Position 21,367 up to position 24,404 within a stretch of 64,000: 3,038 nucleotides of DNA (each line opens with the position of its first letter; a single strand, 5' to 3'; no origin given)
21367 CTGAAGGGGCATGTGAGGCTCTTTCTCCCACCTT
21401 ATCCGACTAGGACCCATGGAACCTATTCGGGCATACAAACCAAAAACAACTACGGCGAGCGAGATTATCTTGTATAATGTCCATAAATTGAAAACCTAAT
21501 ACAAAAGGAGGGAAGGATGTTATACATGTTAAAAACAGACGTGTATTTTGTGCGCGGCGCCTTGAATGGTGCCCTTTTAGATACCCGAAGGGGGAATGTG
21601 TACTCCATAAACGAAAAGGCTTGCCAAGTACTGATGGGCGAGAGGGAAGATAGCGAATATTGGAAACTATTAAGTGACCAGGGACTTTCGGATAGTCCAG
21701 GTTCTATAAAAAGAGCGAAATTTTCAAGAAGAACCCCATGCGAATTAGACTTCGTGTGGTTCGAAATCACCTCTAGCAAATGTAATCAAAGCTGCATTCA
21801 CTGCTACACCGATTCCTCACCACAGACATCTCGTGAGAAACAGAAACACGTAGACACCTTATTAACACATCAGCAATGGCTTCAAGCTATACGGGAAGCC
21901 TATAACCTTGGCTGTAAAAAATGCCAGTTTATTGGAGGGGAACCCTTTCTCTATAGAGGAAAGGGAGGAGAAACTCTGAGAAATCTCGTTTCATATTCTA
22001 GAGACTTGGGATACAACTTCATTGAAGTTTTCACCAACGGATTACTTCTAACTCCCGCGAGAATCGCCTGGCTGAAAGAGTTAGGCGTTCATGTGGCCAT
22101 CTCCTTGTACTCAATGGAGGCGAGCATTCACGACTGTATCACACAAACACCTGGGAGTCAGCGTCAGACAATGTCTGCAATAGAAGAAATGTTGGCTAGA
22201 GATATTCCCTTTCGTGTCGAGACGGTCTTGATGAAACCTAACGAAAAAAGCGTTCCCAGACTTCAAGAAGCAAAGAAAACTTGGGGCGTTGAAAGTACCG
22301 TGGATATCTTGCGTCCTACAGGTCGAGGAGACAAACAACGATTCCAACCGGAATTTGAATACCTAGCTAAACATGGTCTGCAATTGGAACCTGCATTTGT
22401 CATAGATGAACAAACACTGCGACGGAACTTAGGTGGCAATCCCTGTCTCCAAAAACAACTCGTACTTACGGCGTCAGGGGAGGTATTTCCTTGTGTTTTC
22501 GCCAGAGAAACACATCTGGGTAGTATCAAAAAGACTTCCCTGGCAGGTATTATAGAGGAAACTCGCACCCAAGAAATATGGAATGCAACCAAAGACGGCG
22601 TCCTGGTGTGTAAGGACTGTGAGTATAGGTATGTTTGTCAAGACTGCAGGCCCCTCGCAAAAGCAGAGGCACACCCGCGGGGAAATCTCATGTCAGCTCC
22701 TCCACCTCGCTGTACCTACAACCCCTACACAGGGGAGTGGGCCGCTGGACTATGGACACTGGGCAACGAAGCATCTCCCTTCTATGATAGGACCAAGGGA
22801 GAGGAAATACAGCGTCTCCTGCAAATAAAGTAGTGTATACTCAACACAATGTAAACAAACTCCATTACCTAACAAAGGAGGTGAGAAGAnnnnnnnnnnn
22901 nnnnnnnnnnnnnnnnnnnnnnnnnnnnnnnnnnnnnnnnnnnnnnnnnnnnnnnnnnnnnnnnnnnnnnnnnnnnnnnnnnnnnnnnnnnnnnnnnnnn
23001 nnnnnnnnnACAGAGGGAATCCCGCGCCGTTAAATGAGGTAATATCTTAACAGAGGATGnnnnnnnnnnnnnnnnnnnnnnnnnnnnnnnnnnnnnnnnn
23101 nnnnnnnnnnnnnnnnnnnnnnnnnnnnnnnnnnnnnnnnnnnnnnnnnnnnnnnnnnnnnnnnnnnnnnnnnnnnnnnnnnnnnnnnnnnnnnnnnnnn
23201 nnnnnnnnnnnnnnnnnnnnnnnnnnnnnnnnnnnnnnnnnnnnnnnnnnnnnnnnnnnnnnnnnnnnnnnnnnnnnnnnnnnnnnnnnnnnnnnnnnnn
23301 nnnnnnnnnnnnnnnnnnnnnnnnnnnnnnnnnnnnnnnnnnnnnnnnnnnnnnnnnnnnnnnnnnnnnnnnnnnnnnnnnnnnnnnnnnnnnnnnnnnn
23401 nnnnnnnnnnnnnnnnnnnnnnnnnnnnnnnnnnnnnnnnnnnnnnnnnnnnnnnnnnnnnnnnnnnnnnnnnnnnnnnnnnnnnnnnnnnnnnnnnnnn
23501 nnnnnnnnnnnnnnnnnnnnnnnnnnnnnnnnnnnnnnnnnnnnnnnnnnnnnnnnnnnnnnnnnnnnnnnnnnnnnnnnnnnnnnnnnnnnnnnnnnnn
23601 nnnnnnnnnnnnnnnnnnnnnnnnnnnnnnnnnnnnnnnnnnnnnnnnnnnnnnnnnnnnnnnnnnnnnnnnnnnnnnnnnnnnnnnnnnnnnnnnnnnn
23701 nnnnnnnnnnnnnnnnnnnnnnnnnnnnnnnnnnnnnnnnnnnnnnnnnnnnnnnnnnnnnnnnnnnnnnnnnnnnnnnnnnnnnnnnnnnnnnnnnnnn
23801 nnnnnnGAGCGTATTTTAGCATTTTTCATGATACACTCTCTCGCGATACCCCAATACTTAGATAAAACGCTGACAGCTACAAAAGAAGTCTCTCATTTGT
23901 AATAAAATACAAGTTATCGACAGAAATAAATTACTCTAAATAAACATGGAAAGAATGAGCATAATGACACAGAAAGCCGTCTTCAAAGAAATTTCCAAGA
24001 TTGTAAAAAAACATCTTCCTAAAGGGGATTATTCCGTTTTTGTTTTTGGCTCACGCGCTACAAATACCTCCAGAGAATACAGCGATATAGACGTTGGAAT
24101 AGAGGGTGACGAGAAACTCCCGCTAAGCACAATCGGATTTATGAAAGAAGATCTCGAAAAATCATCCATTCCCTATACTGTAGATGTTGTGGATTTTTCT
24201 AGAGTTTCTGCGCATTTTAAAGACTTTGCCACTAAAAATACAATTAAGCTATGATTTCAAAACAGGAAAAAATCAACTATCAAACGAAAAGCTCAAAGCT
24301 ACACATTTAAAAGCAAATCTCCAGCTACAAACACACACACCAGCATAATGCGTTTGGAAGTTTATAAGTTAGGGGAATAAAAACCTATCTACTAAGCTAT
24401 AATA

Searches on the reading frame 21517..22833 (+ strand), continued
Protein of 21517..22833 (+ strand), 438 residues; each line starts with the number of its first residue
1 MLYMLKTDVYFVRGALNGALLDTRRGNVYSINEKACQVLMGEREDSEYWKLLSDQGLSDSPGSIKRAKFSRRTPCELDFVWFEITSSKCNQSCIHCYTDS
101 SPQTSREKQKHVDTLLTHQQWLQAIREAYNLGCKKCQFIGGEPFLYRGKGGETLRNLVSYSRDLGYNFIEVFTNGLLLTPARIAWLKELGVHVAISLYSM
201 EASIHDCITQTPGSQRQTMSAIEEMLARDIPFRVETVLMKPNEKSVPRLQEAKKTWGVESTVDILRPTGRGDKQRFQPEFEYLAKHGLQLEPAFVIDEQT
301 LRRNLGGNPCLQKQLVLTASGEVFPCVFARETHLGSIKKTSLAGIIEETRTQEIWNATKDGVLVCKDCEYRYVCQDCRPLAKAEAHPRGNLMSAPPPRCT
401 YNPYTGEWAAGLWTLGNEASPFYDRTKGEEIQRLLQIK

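Call 70: search_solved_structures(query=A3, max_evalue=0.01, show_alignments=5)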
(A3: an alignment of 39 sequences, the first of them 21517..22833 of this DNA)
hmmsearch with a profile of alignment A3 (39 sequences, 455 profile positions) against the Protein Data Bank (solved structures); distinct sequences matched with E-value up to 0.01: 19.
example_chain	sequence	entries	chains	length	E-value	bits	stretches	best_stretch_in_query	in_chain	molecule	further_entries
6efn_A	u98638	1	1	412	6.5e-13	51.6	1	89-358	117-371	Sporulation killing factor maturation protein SkfB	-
8vpo_A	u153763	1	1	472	7e-12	48.2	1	58-252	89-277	Radical SAM core domain-containing protein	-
7vob_C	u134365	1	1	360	1.7e-10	43.7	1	125-277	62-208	Cytosylglucuronate decarboxylase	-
7voc_C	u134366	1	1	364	1.7e-10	43.7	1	125-277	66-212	Cytosylglucuronate decarboxylase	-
9dfn_A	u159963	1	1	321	1.6e-08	37.2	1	139-262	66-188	Radical SAM core domain-containing protein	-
9dfu_A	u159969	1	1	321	1.6e-08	37.1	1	139-263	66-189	Radical SAM core domain-containing protein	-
6b4c_A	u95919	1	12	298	9.4e-08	34.6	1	141-255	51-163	Viperin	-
9dgw_A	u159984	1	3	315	1.1e-07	34.4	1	141-255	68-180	Radical SAM core domain-containing protein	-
9dfw_A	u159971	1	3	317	1.2e-07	34.3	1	141-255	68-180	Radical SAM core domain-containing protein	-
7n7i_A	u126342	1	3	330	1.3e-07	34.2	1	141-255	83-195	Viperin-like enzyme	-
2fb2_A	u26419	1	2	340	2.5e-07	33.2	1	87-268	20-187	Molybdenum cofactor biosynthesis protein A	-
1tv7_A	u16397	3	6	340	3e-07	33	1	87-267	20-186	Molybdenum cofactor biosynthesis protein A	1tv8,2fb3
7n7h_A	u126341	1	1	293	3.9e-05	26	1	141-257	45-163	VIPERIN-LIKE ENZYME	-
5vsl_A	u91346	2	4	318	5.7e-05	25.5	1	142-256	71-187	Radical S-adenosyl methionine domain-containing protein 2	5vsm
6q2p_A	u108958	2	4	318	6.1e-05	25.3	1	142-255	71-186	Radical S-adenosyl methionine domain-containing protein 2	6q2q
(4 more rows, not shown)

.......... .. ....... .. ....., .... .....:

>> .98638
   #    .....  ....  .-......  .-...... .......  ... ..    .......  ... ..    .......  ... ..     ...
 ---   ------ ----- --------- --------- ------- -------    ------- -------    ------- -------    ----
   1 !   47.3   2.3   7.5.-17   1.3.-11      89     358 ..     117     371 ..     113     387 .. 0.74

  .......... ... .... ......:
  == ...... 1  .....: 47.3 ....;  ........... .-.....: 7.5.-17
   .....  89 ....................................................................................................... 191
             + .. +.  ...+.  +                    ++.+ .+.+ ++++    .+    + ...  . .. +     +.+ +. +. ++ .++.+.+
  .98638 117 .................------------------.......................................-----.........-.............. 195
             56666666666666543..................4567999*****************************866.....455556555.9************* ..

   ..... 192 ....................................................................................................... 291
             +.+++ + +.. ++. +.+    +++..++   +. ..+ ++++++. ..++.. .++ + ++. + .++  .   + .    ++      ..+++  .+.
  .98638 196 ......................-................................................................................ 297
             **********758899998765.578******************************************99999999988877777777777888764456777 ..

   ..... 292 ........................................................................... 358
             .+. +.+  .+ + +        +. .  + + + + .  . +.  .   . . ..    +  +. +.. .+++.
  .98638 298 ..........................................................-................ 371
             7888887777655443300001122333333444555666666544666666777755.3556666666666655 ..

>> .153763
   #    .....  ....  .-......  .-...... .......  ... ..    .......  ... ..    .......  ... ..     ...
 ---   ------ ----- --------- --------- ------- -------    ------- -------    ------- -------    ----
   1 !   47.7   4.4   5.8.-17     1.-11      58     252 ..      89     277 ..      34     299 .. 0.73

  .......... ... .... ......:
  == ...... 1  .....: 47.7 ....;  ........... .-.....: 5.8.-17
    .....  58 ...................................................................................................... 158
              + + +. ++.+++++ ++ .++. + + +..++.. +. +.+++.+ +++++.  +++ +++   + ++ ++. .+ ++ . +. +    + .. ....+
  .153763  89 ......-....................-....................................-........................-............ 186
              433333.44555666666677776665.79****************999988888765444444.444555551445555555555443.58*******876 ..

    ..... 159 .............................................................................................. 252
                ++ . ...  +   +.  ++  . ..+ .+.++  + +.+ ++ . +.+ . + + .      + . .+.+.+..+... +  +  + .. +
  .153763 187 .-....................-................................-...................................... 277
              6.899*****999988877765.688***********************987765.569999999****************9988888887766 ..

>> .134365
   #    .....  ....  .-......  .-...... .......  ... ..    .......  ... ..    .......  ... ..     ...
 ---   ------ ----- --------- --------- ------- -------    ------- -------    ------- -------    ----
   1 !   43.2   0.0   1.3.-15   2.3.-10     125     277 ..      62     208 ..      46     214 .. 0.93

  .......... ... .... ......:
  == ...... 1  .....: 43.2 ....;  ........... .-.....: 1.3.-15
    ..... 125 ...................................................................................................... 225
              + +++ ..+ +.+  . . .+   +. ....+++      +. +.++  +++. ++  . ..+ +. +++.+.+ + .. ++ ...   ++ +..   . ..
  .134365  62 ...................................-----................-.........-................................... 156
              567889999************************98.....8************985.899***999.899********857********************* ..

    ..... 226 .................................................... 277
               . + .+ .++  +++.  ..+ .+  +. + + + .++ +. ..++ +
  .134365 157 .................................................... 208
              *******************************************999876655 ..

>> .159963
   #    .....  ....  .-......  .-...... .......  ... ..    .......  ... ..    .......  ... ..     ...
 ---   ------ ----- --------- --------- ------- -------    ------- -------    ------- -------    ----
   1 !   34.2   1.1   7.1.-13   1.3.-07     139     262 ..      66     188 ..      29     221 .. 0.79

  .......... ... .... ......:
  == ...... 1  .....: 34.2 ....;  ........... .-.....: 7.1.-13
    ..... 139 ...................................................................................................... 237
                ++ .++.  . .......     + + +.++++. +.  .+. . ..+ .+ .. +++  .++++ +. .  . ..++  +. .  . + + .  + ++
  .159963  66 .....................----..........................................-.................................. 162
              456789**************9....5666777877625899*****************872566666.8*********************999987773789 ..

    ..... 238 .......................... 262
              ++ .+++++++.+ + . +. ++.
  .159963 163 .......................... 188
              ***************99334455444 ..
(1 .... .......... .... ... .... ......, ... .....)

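Call 75: search_protein_families(library=pfam, proteins=[L027:6343-8574:-, L004:1137-2762:-, L016:7730-9139:-, L054:257-2071:+, L054:2079-3830:+, L054:5439-6392:+, L038:2686-3294:+, L038:5218-5862:-, L038:5870-6844:-], max_evalue=0.001)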
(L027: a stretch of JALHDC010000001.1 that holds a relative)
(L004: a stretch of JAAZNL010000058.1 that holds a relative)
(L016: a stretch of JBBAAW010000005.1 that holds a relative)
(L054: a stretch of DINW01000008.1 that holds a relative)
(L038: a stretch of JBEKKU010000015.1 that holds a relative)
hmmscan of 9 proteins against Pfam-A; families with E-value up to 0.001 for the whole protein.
L027:6343-8574:- (743 aa): 4 families
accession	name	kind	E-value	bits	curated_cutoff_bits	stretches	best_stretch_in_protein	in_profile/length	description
PF02518.31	HATPase_c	-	1.2e-27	96.9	26.4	1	603-719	2-109/111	Histidine kinase-, DNA gyrase B-, and HSP90-like ATPase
PF23600.1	DUF7139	-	2.5e-05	24.4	30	1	5-114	22-136/150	Domain of unknown function (DUF7139)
PF13589.12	HATPase_c_3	-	5.4e-05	23.7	25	1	609-672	5-67/137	Histidine kinase-, DNA gyrase B-, and HSP90-like ATPase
PF13581.12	HATPase_c_2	-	0.00072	20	27.4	0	607-712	36-122/127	Histidine kinase-like ATPase domain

L004:1137-2762:- (541 aa): 7 families
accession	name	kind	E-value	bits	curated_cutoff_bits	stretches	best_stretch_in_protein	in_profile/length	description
PF13426.13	PAS_9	-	2.4e-30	105.3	27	2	194-296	3-103/103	PAS domain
PF02518.31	HATPase_c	-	5e-28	98.2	26.4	1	418-528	2-110/111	Histidine kinase-, DNA gyrase B-, and HSP90-like ATPase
PF00989.32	PAS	-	9.8e-27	93.6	22.6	2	183-294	2-113/113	PAS fold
PF08447.18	PAS_3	-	1.2e-23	83.6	25.6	2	81-155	1-77/89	PAS fold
PF08448.16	PAS_4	-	8.1e-22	78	23.1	2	189-298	2-109/110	PAS fold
PF00512.31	HisKA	-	2.2e-18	66.5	26.9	1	303-371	1-66/66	His Kinase A (phospho-acceptor) domain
PF13188.13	PAS_8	-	1.7e-07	31.3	21.8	0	184-238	3-54/65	PAS domain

L016:7730-9139:- (469 aa): 7 families
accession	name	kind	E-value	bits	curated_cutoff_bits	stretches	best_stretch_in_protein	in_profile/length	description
PF02518.31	HATPase_c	-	8.2e-26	91.1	26.4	1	357-466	3-110/111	Histidine kinase-, DNA gyrase B-, and HSP90-like ATPase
PF13426.13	PAS_9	-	3e-24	85.7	27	2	133-233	4-102/103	PAS domain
PF00989.32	PAS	-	1.4e-20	73.8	22.6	2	120-232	1-113/113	PAS fold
PF08447.18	PAS_3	-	1.3e-17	64.2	25.6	2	143-228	2-88/89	PAS fold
PF08448.16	PAS_4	-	1.9e-16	60.7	23.1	1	131-235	6-108/110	PAS fold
PF00512.31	HisKA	-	3e-15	56.4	26.9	1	242-308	2-65/66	His Kinase A (phospho-acceptor) domain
PF13188.13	PAS_8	-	6.3e-06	26.3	21.8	0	120-171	1-49/65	PAS domain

L054:257-2071:+ (604 aa): 1 family
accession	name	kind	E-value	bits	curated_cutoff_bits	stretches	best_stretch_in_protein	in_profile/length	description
PF00082.27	Peptidase_S8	-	4.7e-23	82.3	21.8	2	104-304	1-155/288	Subtilase family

L054:2079-3830:+ (583 aa): 1 family
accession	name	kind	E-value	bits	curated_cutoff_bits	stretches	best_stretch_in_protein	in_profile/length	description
PF00082.27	Peptidase_S8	-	5.6e-22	78.8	21.8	2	114-227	1-88/288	Subtilase family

L054:5439-6392:+ (317 aa): 2 families
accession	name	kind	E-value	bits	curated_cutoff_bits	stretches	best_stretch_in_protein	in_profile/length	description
PF04055.27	Radical_SAM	-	6.5e-12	46.4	29.5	1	13-148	1-142/166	Radical SAM superfamily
PF13353.11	Fer4_12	-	0.00014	22.7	22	1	18-102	14-99/137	4Fe-4S single cluster domain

L038:2686-3294:+ (202 aa): 0 families

L038:5218-5862:- (214 aa): 3 families
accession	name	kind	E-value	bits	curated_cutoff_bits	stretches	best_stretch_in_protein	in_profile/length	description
PF00072.30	Response_reg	-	3.8e-31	108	30.2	1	3-113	1-110/111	Response regulator receiver domain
PF00196.25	GerE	-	1.1e-16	60.7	23.5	1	152-207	2-57/57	Bacterial regulatory proteins, luxR family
PF08281.18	Sigma70_r4_2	-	0.00067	19.7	25.7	0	151-190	9-49/54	Sigma-70, region 4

L038:5870-6844:- (324 aa): 5 families
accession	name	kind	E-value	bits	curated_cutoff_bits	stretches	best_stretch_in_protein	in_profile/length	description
PF02518.31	HATPase_c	-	3.1e-17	63.5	26.4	1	227-322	2-110/111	Histidine kinase-, DNA gyrase B-, and HSP90-like ATPase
PF07730.19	HisKA_3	-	9.3e-11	42.6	24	1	119-184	1-65/68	Histidine kinase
PF13581.12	HATPase_c_2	-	4.1e-06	27.3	27.4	1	234-304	35-113/127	Histidine kinase-like ATPase domain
PF08448.16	PAS_4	-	8.6e-06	26.4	23.1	1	4-102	5-110/110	PAS fold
PF13188.13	PAS_8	-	0.00043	20.5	21.8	0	5-51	12-55/65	PAS domain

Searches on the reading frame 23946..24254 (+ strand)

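Call 4: search_protein_families(library=pfam, proteins=[window:23946-24254:+], max_evalue=0.01)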
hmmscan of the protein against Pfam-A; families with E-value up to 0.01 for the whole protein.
window:23946-24254:+ (102 aa): 3 families
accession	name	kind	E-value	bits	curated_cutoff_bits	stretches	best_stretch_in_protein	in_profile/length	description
PF01909.29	NTP_transf_2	-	9.4e-12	45.6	21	1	14-101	2-92/93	Nucleotidyltransferase domain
PF18765.7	Polbeta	-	1.6e-11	44.6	26.9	1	16-99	3-84/93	Polymerase beta, Nucleotidyltransferase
PF22600.2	MTPAP-like_central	-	0.00019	21.9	27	1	6-57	19-68/139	Poly(A) RNA polymerase, mitochondrial-like, central palm domain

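Call 5: search_protein_families(library=ncbifam, proteins=[window:23946-24254:+], max_evalue=1)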
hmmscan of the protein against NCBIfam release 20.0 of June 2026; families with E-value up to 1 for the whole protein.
window:23946-24254:+ (102 aa): 5 families
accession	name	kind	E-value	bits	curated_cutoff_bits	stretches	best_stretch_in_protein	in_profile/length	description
NF047752.1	MntA_antitoxin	equivalog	1.4e-10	41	60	1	31-98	10-76/106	type VII toxin-antitoxin system MntA family adenylyltransferase antitoxin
NF012212.1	ANT_9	subfamily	0.024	13.9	340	1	14-59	7-52/249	aminoglycoside nucleotidyltransferase ANT(9)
NF033127.1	ANT_3pp_AadA3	exception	0.036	13.6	595.5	1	14-76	9-72/258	ANT(3'')-Ia family aminoglycoside nucleotidyltransferase AadA3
NF010309.0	PRK13746.1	subfamily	0.037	13.3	193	1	12-79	12-80/263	aminoglycoside adenylyltransferase family protein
NF012157.0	ANT_3pp_I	equivalog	0.048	12.9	375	1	14-76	8-71/256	AadA family aminoglycoside 3''-O-nucleotidyltransferase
